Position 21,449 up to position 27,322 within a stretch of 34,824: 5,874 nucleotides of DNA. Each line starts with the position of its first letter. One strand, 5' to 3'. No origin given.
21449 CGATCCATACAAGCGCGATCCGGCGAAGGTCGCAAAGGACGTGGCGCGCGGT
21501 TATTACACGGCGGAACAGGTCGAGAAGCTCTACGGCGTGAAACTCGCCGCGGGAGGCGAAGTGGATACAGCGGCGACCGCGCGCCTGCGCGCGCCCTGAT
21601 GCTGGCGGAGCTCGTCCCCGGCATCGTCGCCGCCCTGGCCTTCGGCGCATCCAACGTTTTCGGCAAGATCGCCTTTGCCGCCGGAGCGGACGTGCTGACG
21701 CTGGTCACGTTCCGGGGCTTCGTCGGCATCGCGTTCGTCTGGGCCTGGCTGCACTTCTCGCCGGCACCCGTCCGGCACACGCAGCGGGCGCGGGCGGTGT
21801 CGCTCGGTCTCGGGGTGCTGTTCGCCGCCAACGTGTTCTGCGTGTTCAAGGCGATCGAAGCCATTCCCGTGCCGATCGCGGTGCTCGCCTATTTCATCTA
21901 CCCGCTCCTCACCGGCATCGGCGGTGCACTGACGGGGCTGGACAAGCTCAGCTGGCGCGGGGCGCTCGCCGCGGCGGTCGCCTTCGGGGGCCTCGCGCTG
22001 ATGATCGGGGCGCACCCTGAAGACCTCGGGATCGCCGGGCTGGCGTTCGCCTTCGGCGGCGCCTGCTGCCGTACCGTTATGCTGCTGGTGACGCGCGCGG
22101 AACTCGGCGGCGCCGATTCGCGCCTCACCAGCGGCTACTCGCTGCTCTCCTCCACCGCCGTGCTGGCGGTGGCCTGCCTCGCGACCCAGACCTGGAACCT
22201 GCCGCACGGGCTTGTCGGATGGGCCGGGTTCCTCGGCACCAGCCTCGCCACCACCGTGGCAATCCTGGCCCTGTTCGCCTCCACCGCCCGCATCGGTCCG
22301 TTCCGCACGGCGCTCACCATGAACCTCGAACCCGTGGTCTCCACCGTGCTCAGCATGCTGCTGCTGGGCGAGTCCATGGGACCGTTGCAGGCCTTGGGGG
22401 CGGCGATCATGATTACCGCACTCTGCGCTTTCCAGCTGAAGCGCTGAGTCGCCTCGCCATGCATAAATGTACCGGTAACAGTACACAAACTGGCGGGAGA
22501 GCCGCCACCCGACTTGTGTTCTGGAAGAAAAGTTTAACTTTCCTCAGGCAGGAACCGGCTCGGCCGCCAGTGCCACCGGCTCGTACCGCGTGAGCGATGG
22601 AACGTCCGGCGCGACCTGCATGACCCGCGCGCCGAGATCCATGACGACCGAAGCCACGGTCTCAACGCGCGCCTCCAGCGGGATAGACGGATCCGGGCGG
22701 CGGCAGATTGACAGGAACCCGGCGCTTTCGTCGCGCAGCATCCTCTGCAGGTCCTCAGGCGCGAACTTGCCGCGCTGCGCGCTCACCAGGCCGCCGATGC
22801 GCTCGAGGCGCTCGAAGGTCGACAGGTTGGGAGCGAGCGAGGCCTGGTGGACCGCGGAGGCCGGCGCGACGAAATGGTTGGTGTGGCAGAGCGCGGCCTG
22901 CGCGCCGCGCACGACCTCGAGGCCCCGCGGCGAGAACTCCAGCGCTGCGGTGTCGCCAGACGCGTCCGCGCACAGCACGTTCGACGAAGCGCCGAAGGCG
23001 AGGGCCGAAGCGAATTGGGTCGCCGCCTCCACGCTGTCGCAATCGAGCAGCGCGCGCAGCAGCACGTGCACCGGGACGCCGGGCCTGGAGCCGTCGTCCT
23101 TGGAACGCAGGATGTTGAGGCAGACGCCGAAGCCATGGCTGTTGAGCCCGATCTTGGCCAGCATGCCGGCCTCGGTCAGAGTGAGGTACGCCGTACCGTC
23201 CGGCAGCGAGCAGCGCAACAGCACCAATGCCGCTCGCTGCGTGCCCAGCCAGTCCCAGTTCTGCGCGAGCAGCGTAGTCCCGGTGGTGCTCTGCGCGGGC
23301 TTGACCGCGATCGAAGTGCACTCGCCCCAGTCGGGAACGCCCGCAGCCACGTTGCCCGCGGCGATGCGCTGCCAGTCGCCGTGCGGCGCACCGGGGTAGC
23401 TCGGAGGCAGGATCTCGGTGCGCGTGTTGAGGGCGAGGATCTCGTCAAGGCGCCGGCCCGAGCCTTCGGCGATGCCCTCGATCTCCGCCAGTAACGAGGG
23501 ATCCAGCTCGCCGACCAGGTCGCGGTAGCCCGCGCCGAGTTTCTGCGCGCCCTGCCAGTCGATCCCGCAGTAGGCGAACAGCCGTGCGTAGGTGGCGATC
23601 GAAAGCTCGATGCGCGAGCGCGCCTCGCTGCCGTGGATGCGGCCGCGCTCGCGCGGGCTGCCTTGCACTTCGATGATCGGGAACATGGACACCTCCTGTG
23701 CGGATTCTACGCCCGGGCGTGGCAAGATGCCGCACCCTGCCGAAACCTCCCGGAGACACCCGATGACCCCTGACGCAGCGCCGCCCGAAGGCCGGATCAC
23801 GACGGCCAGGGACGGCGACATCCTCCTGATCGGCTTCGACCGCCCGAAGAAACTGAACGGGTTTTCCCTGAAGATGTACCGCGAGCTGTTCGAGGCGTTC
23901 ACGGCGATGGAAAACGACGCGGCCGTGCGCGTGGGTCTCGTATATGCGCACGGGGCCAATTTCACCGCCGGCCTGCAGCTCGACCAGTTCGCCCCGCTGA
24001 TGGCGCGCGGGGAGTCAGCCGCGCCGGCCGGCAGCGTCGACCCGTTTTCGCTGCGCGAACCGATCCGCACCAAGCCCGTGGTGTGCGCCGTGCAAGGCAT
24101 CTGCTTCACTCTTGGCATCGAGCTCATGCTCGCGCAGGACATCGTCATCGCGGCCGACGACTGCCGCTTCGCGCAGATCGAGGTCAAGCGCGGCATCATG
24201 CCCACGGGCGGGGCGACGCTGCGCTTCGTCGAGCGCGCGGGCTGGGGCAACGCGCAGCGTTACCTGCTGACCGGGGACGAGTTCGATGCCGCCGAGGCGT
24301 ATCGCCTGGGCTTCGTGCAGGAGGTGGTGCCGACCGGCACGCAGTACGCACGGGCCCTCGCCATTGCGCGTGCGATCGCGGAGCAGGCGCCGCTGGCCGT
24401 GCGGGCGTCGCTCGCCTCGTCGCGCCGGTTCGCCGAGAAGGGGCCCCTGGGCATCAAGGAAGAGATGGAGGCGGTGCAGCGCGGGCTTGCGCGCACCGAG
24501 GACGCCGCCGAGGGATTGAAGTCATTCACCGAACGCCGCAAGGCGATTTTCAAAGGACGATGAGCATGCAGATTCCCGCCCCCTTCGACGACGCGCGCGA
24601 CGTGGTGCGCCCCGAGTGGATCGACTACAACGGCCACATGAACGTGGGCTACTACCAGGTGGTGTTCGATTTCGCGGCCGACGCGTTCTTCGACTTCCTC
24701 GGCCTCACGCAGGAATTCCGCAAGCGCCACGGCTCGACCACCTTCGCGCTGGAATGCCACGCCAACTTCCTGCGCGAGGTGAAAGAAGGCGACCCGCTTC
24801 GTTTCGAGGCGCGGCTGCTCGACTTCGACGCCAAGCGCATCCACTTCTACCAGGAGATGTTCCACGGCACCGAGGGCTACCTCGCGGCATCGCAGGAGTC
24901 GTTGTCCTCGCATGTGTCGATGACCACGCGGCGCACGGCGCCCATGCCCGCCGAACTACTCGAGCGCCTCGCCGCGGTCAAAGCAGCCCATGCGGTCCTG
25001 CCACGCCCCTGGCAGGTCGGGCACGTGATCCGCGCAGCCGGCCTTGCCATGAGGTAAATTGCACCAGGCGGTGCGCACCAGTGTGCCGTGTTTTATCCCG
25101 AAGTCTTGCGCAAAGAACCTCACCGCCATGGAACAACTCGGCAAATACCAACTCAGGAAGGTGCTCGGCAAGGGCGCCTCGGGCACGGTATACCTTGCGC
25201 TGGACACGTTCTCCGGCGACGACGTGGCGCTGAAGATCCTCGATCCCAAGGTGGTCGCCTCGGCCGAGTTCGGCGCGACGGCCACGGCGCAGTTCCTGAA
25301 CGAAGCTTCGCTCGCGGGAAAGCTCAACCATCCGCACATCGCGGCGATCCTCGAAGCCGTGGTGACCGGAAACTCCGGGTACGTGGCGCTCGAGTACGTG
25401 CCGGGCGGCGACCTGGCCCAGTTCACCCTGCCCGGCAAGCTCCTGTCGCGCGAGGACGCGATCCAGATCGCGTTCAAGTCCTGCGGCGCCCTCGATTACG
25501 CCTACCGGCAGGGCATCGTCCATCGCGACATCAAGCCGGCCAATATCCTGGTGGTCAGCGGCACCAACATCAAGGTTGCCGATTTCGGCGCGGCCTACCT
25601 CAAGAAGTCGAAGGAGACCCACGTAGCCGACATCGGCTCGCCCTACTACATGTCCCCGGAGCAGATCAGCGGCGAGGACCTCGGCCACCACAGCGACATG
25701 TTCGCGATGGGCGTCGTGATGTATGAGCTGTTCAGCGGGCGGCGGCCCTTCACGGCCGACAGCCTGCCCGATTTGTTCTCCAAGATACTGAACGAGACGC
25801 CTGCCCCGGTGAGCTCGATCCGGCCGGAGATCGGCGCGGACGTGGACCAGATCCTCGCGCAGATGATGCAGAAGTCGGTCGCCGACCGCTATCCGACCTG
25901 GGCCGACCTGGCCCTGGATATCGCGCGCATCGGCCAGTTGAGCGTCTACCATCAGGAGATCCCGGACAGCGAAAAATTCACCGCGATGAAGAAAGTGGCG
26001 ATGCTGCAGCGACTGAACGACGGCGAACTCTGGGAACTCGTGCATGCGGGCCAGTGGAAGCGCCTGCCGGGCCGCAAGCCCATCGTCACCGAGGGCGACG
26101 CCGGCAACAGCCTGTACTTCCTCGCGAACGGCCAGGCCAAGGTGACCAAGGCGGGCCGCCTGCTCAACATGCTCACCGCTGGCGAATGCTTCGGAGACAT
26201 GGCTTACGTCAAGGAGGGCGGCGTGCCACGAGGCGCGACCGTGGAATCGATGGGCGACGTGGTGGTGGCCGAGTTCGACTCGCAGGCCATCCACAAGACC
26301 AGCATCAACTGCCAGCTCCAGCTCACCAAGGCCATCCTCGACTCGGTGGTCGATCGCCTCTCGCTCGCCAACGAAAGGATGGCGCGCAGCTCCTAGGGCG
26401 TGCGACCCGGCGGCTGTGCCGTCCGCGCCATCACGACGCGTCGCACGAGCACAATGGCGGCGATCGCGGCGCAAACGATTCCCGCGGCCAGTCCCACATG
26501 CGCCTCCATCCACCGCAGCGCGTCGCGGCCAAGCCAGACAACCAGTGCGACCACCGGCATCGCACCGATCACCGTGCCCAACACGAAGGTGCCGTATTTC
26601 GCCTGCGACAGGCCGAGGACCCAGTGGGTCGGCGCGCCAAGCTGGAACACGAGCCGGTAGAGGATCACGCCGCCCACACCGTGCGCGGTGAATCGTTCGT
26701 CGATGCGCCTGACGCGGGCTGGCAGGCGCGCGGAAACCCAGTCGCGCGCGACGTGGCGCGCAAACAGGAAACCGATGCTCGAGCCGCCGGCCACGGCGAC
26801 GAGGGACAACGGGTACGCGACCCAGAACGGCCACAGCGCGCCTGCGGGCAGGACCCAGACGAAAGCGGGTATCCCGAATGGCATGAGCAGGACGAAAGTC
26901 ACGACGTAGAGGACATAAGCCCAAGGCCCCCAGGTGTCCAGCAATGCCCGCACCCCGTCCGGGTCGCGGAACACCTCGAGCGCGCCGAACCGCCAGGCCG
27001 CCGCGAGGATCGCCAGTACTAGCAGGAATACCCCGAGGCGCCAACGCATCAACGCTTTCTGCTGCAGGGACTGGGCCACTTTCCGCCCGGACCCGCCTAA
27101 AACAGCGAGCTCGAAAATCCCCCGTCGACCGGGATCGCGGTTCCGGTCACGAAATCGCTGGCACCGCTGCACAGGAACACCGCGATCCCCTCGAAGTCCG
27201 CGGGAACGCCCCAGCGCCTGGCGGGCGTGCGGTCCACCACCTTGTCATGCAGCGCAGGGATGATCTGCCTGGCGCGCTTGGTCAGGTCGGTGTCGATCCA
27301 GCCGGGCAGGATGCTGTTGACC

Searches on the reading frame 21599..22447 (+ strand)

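Call 8: search_protein_families(library=pfam, proteins=[window:21599-22447:+], max_evalue=0.0001)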
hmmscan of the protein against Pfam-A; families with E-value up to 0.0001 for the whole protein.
window:21599-22447:+ (282 aa): 1 family
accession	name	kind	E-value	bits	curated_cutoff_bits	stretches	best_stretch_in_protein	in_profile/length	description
PF00892.27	EamA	-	2.2e-20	73.8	28.2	2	147-276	3-131/135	EamA-like transporter family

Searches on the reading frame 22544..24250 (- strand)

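Call 8: search_protein_families(library=pfam, proteins=[window:22544-24250:-], max_evalue=0.0001)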
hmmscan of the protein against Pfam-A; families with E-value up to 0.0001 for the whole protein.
window:22544-24250:- (568 aa): 1 family
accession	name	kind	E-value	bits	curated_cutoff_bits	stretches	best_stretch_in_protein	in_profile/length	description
PF03417.21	AAT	-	4.1e-25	89.2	23.2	1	324-547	5-219/225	Acyl-coenzyme A:6-aminopenicillanic acid acyl-transferase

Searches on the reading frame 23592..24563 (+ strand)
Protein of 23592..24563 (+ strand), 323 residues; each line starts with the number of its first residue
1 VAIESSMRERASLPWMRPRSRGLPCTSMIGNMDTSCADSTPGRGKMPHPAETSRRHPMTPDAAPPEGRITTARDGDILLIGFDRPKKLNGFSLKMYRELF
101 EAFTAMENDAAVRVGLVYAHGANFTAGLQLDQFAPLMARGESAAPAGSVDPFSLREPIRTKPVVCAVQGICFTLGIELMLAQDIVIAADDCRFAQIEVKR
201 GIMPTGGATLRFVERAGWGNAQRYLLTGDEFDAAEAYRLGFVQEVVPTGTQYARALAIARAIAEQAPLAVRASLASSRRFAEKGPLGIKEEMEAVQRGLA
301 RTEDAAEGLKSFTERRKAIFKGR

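Call 8: search_protein_families(library=pfam, proteins=[window:23592-24563:+], max_evalue=0.0001)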
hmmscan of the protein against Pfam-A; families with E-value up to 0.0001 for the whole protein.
window:23592-24563:+ (323 aa): 2 families
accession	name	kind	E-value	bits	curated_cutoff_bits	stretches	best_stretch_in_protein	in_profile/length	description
PF00378.25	ECH_1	-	5.9e-41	140.9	27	1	76-322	5-250/251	Enoyl-CoA hydratase/isomerase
PF16113.10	ECH_2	-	5e-20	72.7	27.2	1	79-299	3-226/335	Enoyl-CoA hydratase/isomerase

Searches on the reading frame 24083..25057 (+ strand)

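Call 8: search_protein_families(library=pfam, proteins=[window:24083-25057:+], max_evalue=0.0001)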
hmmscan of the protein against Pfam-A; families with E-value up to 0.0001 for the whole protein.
window:24083-25057:+ (324 aa): 2 families
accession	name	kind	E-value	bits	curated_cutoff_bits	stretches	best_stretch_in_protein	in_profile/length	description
PF13279.12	4HBT_2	-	6.2e-33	114.3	25.5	1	175-296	1-122/122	Thioesterase-like superfamily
PF03061.28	4HBT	-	2.3e-07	31.4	20.6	1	183-265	1-76/79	Thioesterase superfamily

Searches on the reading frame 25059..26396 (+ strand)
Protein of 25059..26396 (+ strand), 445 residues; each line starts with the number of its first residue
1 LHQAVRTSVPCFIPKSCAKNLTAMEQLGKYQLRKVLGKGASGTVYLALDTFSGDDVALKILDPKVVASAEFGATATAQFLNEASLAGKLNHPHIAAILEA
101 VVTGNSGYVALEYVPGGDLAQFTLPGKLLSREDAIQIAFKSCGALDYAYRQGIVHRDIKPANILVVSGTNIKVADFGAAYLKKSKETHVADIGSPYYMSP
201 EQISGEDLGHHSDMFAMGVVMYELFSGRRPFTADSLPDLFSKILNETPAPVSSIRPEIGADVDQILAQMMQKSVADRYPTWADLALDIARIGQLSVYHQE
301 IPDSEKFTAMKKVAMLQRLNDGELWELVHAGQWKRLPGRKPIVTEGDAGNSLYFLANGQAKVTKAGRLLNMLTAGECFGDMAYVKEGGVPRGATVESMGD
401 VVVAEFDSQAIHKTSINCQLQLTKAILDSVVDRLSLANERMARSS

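Call 6: search_protein_families(library=pfam, proteins=[window:25059-26396:+], max_evalue=0.01)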
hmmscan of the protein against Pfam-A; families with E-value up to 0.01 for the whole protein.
window:25059-26396:+ (445 aa): 4 families
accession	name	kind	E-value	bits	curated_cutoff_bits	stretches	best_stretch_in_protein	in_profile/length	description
PF00069.31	Pkinase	-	1.1e-49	169.6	31.7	1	30-278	1-252/263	Protein kinase domain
PF07714.23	PK_Tyr_Ser-Thr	-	5.8e-34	118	23.1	1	31-277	2-248/258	Protein tyrosine and serine/threonine kinase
PF00027.35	cNMP_binding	-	3.6e-13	49.7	27.5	1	335-412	3-83/89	Cyclic nucleotide-binding domain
PF03109.22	ABC1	-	3.1e-06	27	22.9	1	109-179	145-214/244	ABC1 atypical kinase-like domain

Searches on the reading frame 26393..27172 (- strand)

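Call 6: search_protein_families(library=pfam, proteins=[window:26393-27172:-], max_evalue=0.01)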
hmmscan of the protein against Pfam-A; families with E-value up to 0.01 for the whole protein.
window:26393-27172:- (259 aa): 1 family
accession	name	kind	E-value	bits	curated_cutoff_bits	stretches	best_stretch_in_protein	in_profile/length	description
PF09335.16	VTT_dom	-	1e-11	45.8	33.9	1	101-216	1-122/123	VTT domain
